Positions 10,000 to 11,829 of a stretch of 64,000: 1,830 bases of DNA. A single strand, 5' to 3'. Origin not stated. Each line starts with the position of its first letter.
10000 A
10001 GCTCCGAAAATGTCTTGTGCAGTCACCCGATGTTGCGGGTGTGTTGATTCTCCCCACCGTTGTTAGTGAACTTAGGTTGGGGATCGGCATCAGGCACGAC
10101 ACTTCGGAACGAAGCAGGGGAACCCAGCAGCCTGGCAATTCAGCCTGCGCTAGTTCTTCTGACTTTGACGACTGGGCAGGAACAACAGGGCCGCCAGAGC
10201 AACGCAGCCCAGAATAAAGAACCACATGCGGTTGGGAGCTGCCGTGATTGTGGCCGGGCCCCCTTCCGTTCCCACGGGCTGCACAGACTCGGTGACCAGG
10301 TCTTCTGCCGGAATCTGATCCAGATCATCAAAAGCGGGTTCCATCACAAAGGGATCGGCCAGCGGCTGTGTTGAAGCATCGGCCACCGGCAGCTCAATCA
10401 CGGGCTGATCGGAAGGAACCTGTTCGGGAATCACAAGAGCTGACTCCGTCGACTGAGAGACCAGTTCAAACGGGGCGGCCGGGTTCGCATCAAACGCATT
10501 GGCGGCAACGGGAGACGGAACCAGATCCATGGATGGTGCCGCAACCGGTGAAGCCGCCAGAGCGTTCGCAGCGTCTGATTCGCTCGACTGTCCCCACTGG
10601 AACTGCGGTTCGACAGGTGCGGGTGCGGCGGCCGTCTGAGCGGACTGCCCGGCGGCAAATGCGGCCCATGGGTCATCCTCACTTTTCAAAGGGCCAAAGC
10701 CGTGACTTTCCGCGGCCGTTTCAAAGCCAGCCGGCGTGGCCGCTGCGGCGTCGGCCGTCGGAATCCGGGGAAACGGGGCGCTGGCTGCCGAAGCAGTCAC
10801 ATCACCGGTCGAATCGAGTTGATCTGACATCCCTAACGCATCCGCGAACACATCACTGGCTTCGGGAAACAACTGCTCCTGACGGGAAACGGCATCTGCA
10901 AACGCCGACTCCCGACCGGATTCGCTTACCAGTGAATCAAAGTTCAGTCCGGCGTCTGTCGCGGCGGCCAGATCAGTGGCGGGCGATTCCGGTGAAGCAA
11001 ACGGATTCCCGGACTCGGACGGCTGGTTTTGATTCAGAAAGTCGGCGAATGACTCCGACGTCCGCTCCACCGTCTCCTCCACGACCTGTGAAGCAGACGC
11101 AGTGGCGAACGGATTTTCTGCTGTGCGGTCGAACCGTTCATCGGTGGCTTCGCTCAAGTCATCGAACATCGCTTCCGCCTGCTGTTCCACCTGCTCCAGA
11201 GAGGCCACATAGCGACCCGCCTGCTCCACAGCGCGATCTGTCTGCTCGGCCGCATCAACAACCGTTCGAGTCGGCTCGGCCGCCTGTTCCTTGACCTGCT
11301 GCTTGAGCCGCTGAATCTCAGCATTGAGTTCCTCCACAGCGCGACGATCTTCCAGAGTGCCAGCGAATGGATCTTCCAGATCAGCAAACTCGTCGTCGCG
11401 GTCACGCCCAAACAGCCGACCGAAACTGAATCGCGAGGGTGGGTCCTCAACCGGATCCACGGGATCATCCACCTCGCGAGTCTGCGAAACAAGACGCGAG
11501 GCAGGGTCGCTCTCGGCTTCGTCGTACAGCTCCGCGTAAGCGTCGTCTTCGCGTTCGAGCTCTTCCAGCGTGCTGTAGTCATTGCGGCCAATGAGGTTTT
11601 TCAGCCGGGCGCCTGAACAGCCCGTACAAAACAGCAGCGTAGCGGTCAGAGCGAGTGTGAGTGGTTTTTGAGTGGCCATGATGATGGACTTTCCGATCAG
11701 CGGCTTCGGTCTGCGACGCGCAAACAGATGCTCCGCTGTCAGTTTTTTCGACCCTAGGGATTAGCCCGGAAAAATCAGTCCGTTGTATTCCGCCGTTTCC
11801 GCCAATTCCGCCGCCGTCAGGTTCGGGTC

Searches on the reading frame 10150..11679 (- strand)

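Call 22: search_protein_families(library=pfam, proteins=[window:10150-11679:-], max_evalue=0.01)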
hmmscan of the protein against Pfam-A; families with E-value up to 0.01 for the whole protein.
window:10150-11679:- (509 aa): 2 families
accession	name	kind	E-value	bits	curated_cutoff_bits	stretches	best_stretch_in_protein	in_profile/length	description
PF05960.17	DUF885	-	0.0023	18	32.4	1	104-221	94-202/532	Bacterial protein of unknown function (DUF885)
PF20667.3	Sec10_N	-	0.0074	16.8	27.4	0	116-182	20-86/118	Exocyst complex component Sec10, N-terminal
